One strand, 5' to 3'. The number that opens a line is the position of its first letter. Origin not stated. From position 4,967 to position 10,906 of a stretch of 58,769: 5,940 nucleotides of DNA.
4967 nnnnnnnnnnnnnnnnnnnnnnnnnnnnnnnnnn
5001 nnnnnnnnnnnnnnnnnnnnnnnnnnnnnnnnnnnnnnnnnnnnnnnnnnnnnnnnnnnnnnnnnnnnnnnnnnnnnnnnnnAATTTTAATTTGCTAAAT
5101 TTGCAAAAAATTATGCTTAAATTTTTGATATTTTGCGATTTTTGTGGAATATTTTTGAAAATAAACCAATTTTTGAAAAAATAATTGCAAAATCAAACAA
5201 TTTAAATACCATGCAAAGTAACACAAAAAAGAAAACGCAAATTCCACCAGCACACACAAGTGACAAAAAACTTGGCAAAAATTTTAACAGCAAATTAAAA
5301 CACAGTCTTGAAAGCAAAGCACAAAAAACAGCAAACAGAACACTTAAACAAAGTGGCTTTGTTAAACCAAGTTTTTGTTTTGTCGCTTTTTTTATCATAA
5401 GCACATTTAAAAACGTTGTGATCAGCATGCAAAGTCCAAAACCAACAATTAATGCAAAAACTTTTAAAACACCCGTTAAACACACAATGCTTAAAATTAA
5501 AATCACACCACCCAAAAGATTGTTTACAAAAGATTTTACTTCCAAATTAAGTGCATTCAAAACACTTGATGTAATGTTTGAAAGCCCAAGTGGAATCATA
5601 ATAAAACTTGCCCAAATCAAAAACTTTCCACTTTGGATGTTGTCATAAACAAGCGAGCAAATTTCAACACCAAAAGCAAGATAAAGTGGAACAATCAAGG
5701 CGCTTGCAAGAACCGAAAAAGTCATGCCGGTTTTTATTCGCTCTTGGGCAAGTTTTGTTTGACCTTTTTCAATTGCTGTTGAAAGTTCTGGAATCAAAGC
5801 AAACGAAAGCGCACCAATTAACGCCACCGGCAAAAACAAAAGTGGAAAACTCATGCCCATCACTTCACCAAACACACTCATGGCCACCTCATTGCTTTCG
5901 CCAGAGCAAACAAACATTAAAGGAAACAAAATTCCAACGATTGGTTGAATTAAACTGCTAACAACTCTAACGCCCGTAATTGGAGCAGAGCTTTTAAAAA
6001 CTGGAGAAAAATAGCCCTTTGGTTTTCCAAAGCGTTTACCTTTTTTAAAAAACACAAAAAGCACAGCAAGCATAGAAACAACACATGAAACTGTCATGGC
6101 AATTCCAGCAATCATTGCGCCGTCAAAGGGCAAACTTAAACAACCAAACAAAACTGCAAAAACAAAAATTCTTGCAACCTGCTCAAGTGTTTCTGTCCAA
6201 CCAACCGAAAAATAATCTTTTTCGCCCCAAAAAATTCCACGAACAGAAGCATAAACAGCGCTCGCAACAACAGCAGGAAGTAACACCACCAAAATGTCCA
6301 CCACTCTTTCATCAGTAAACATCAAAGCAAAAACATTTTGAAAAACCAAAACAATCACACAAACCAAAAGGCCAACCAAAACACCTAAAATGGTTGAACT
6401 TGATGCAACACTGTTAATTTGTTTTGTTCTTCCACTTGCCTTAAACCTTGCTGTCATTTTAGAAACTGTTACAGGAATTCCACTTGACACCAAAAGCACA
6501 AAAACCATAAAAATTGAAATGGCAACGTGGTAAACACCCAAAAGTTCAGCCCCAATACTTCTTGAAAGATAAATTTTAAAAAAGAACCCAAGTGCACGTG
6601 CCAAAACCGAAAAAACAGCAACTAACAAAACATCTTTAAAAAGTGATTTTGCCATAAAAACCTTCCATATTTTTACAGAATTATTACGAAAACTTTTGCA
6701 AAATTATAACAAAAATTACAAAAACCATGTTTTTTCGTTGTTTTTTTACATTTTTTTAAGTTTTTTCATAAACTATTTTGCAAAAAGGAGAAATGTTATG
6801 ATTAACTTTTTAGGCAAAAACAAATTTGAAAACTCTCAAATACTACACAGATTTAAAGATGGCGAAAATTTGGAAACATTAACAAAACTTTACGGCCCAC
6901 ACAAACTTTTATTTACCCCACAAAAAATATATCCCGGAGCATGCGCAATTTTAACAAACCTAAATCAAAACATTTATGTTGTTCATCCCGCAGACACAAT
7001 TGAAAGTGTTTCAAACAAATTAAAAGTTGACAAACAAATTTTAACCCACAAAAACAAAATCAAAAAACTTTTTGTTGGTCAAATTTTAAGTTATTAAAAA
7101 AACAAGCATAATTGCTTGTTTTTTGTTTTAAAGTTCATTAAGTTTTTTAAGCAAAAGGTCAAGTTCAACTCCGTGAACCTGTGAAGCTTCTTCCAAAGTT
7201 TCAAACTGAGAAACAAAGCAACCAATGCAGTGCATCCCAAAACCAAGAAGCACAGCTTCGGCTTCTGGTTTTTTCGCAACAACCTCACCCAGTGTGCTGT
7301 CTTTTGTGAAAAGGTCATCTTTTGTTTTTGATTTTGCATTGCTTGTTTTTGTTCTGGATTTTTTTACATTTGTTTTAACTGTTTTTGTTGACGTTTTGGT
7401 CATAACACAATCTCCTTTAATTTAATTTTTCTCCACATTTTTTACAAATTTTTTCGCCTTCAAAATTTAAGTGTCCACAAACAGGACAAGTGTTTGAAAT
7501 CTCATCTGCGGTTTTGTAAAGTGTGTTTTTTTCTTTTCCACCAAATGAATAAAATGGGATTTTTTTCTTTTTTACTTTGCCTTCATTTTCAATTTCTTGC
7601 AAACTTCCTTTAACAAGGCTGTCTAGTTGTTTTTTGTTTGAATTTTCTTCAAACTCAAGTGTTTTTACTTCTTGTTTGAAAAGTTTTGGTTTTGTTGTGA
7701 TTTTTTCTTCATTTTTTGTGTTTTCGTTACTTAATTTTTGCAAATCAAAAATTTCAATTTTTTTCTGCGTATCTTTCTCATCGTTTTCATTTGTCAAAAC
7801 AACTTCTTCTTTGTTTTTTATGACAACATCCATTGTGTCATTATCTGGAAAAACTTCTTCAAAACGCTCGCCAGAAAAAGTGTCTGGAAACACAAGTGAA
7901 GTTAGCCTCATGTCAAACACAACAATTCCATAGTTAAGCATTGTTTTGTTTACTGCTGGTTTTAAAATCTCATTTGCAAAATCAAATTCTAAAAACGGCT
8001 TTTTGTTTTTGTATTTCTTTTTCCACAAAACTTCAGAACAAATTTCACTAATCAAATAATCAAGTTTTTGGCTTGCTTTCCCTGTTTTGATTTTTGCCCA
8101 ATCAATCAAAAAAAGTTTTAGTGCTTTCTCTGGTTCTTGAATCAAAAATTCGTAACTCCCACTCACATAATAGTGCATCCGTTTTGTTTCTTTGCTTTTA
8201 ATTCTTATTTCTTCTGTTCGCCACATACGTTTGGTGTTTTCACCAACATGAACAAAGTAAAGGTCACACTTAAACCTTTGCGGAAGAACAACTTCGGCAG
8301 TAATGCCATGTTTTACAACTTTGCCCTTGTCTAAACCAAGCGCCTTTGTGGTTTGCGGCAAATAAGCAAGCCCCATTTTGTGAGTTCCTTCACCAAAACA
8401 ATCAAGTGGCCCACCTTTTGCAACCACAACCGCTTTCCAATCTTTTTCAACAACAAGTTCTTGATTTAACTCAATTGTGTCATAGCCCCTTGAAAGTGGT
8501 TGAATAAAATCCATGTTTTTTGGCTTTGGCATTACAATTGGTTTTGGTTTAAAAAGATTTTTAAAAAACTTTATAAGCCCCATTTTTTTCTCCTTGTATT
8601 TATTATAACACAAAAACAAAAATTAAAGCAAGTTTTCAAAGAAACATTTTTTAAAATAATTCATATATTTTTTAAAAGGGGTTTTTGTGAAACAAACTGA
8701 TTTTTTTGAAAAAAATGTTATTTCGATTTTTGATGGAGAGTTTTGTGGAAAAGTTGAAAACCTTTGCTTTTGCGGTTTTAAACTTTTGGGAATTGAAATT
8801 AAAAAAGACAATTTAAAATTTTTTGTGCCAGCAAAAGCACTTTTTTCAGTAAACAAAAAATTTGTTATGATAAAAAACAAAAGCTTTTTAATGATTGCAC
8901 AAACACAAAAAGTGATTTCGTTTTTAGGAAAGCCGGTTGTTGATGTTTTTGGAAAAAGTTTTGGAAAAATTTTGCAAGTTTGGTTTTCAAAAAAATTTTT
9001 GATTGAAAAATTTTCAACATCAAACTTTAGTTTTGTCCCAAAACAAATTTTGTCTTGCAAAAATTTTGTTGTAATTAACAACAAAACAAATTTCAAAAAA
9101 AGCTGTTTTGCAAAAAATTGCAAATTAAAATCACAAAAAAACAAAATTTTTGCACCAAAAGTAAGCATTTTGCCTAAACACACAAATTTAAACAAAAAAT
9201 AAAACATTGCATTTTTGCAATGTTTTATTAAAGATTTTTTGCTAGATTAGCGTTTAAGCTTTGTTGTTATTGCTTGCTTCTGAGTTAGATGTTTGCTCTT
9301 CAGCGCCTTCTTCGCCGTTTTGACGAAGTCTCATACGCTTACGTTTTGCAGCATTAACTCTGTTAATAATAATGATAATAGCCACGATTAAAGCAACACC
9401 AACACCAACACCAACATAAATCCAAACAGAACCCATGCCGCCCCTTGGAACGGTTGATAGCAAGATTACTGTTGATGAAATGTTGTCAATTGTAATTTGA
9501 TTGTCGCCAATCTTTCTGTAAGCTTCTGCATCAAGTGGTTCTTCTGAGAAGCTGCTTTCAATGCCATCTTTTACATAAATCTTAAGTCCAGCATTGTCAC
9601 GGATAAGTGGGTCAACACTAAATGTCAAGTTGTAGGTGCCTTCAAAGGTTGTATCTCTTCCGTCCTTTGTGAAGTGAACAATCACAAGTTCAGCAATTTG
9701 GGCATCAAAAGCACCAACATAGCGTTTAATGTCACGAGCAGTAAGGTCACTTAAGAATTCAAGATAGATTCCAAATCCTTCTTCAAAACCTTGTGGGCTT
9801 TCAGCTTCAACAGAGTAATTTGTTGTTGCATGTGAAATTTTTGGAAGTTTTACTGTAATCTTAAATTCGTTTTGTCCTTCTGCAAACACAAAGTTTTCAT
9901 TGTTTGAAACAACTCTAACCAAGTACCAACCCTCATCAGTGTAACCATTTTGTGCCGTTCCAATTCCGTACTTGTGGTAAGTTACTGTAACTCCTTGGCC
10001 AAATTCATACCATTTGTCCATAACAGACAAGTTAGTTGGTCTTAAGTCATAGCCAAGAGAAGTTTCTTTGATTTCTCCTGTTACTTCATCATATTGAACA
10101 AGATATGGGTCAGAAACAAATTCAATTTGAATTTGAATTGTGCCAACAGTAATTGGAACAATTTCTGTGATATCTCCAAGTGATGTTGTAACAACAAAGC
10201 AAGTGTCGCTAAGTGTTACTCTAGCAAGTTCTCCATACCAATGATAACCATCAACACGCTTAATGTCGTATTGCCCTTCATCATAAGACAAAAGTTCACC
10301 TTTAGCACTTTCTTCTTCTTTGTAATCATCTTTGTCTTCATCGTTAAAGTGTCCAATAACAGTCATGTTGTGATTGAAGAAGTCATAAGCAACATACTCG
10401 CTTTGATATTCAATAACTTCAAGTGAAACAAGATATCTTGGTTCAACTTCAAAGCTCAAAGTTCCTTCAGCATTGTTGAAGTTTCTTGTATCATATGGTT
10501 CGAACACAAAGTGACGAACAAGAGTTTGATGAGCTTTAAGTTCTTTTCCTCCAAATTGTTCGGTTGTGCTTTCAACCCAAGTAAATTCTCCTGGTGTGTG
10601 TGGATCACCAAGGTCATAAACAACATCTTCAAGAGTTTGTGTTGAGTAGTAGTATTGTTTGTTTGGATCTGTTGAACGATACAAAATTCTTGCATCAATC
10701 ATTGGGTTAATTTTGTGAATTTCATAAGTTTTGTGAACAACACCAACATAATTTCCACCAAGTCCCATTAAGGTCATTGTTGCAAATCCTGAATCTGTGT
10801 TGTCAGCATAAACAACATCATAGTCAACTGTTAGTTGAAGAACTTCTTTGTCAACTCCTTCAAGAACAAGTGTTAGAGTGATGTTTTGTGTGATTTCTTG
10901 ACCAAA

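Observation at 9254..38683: A single 29.4-kb ORF encoding a 9,809-aa surface fibre fills half the window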

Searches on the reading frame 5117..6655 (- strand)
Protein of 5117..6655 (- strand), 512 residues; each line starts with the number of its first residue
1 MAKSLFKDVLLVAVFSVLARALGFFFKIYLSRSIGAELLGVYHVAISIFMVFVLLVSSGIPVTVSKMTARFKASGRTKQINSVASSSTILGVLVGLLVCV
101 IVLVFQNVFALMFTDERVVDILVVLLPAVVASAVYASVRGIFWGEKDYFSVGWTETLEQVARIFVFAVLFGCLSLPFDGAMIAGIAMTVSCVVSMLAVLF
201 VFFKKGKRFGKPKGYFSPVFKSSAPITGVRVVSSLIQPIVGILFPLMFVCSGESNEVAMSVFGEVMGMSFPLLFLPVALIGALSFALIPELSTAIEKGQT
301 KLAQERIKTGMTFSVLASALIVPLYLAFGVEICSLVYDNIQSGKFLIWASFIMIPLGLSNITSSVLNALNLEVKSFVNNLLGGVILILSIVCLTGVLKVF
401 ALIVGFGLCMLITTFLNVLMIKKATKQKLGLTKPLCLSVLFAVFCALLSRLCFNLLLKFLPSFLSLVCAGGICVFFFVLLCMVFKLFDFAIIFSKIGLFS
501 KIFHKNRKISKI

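Call 10: search_protein_families(library=pfam, proteins=[window:5117-6655:-], max_evalue=0.001)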
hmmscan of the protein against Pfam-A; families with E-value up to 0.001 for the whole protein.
window:5117-6655:- (512 aa): 3 families
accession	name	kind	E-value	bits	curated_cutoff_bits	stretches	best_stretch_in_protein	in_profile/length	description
PF01943.22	Polysacc_synt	-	1.3e-18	67.9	28.2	1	6-247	2-235/274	Polysaccharide biosynthesis protein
PF01554.23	MatE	-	3e-08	34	24.9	1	14-142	3-135/161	MatE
PF03023.19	MurJ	-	2.2e-05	23.7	27.4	1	35-449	6-426/451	Lipid II flippase MurJ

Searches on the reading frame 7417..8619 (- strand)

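Call 10: search_protein_families(library=pfam, proteins=[window:7417-8619:-], max_evalue=0.001)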
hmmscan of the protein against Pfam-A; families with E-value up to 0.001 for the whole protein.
window:7417-8619:- (400 aa): 1 family
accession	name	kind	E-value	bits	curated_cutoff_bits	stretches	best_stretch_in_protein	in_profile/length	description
PF13421.11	Band_7_1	-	5.9e-07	29.8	24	1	48-247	10-198/211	SPFH domain-Band 7 family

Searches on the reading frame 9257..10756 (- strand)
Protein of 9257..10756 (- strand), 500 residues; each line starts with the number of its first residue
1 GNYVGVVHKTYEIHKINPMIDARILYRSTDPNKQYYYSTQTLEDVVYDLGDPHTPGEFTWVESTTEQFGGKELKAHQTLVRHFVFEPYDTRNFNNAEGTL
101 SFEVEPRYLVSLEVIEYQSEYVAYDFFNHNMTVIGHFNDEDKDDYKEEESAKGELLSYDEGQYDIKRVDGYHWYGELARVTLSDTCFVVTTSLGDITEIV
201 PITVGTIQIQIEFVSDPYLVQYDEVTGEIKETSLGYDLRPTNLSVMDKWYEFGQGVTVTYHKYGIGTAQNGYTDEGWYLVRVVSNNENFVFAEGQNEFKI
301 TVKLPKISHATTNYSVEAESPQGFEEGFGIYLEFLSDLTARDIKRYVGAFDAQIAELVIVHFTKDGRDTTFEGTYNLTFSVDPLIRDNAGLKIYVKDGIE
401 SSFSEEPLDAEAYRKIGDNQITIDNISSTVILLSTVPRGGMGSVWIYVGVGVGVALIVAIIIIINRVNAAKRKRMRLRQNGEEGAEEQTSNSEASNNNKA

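Call 9: search_protein_families(library=pfam, proteins=[window:9257-10756:-], max_evalue=10)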
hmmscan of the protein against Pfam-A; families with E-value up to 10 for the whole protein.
window:9257-10756:- (500 aa): 1 family
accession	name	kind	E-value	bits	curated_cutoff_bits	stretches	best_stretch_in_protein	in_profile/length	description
PF16101.10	PRIMA1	-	0.27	11.4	38.6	1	454-493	107-146/158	Proline-rich membrane anchor 1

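Call 24: find_homologous_proteins(query=window:9257-10756:-, max_evalue=0.001)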
Query window:9257-10756:- (500 aa): 1 proteins with E <= 0.001 among 8000 candidates.
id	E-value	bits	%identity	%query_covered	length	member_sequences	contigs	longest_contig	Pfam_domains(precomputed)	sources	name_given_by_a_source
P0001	8.7e-189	646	63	95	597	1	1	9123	-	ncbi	-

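Call 25: find_encoding_contigs(protein=P0001, flank=10000)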
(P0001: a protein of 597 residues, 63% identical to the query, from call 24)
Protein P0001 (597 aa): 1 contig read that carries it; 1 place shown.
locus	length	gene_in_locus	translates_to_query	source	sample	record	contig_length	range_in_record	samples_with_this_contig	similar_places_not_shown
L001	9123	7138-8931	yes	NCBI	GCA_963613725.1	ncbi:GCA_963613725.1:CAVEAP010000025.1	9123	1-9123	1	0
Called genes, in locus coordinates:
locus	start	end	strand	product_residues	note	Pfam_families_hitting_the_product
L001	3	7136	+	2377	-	?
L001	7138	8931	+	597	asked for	-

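Call 33: find_related_loci(query=A2, collection=genome_contigs, flank=10000)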
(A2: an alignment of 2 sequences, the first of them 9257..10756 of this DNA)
Query A2 (500 aa) in genome_contigs; peptide patterns used: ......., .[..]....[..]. (x = any residue, [..] = any of these).
356 stretches matched a pattern; 1 encode a relative of the query (tblastn E <= 1e-3); 1 distinct loci.
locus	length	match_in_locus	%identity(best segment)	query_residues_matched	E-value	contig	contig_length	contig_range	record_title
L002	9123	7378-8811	63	1-477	0e+0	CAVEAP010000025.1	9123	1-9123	[Ruminococcus] torques isolate H07668-L1_cleanbin_000036 genome assembly, contig: Spades_H07668-L1_contig_3823, whole ge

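Call 75: search_solved_structures(query=A4, max_evalue=1, show_alignments=2)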
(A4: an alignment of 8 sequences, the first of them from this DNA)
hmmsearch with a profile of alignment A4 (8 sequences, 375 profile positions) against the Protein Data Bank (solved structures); distinct sequences matched with E-value up to 1: 1.
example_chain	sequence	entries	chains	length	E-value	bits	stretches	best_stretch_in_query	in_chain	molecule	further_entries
2kpo_A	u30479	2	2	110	0.39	12.9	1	256-338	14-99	rossmann 2x2 fold protein | De novo designed rossmann 2x2 fold protein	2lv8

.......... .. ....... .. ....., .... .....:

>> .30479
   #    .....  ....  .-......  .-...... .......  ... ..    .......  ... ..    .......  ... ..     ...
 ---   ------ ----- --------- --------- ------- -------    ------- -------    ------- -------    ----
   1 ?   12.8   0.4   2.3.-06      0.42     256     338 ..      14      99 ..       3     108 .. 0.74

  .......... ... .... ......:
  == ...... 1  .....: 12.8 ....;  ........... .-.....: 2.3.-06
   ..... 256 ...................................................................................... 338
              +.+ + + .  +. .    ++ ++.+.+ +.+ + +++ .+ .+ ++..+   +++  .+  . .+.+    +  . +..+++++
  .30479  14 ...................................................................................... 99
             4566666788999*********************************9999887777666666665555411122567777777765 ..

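Call 76: search_protein_families(library=ncbifam, proteins=[window:9257-10756:-], max_evalue=0.01)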
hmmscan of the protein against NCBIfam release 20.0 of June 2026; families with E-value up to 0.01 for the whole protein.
window:9257-10756:- (500 aa): 0 families
